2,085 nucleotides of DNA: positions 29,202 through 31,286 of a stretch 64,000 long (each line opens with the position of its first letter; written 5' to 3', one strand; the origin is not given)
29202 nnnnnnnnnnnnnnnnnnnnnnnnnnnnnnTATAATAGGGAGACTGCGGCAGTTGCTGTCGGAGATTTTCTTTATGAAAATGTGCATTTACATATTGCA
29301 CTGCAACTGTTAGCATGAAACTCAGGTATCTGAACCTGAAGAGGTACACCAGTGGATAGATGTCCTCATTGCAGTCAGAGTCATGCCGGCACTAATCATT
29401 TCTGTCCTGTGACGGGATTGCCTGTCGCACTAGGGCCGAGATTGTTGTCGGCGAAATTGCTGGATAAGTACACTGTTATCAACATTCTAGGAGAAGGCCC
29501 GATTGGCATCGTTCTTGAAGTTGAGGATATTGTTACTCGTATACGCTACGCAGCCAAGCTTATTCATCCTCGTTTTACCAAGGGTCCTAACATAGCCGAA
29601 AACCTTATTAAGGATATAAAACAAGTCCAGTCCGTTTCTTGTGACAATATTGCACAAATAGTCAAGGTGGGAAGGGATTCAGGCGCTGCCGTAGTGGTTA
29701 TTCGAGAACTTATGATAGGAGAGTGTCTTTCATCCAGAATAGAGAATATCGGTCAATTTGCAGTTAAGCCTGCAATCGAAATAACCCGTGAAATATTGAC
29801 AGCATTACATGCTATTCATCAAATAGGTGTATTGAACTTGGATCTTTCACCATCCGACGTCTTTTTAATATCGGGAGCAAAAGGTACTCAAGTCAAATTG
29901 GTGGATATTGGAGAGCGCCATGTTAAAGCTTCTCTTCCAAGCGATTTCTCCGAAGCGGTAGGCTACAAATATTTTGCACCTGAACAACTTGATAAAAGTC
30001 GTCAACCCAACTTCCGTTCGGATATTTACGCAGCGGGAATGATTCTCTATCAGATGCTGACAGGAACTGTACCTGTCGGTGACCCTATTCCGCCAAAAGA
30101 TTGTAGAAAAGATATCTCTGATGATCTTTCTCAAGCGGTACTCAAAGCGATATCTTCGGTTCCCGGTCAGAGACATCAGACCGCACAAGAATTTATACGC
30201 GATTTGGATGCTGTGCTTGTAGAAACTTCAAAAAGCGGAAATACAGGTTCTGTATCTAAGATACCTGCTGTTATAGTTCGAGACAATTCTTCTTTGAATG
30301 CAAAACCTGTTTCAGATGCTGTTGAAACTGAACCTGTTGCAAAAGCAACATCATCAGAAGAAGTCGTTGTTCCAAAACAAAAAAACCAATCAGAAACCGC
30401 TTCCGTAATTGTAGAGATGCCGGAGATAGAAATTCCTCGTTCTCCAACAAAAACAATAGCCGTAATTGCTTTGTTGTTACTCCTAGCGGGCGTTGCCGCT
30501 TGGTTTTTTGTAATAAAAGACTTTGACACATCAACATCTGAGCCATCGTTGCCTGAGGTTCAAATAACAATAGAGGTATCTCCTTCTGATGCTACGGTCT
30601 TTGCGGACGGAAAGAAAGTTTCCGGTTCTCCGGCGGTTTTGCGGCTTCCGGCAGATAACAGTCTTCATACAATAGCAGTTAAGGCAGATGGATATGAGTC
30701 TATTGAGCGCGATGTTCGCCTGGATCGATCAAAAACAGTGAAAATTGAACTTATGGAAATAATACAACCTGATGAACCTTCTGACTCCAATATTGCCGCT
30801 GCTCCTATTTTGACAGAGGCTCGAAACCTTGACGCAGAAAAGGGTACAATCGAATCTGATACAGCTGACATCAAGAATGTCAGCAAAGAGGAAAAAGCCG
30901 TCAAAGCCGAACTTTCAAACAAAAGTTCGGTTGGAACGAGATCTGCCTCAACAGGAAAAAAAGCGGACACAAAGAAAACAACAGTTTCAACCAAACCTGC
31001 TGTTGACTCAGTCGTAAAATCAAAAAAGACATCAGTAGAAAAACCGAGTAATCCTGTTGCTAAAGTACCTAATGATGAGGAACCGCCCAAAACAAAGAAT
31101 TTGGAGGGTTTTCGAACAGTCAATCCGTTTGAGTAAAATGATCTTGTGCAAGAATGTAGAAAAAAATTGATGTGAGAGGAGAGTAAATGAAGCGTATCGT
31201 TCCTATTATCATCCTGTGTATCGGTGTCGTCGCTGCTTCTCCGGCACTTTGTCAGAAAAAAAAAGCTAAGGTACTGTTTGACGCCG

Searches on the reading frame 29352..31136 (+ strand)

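Call 45: search_protein_families(library=pfam, proteins=[window:29352-31136:+], max_evalue=0.0001)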
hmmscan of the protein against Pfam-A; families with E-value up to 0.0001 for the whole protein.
window:29352-31136:+ (594 aa): 3 families
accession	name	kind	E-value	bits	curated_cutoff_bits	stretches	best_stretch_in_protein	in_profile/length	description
PF00069.31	Pkinase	-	5.1e-26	92.1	31.7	1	40-284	1-242/263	Protein kinase domain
PF07714.23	PK_Tyr_Ser-Thr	-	3.9e-09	36.6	23.1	1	44-244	5-207/258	Protein tyrosine and serine/threonine kinase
PF08308.17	PEGA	-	4.6e-07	30.1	20.8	1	404-467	3-65/71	PEGA domain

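Call 77: search_protein_families(library=padloc, proteins=[window:29352-31136:+], max_evalue=0.001)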
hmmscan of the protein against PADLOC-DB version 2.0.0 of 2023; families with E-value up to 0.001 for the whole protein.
window:29352-31136:+ (594 aa): 33 families (the best 25 are shown)
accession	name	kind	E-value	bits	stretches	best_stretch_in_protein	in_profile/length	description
PDLC04042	PD-T4-6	-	1.5e-37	127.9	1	36-294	7-278/292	-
PDLC04060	PD-T4-6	-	3.5e-37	126.4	1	35-390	5-360/486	-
PDLC04047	PD-T4-6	-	1.2e-33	114.6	1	35-298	7-282/327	-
PDLC04053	PD-T4-6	-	5.2e-31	106.3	1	36-298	7-281/311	-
PDLC04138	mad6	-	2.7e-28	97.3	1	35-320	48-345/659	mads_6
PDLC04041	PD-T4-6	-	3.9e-28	96.9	1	36-311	26-316/443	-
PDLC04061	PD-T4-6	-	6.8e-28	96.4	1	35-494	13-418/510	-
PDLC04054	PD-T4-6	-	5.1e-27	93.2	1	35-303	7-288/347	-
PDLC04043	PD-T4-6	-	6.4e-26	89.4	1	37-393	14-336/452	-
PDLC04039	PD-T4-6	-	1.5e-25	88.1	1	36-295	12-282/458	-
PDLC04048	PD-T4-6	-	4.1e-23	80.3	1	38-297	10-281/354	-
PDLC04057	PD-T4-6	-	7.9e-23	79.2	1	38-295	8-277/443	-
PDLC04052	PD-T4-6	-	3.2e-20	70.8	1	35-334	6-322/496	-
PDLC03920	MkoA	-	4.4e-20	69.6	1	36-536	7-509/1112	-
PDLC04055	PD-T4-6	-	7.7e-20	69.1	1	37-297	69-344/496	-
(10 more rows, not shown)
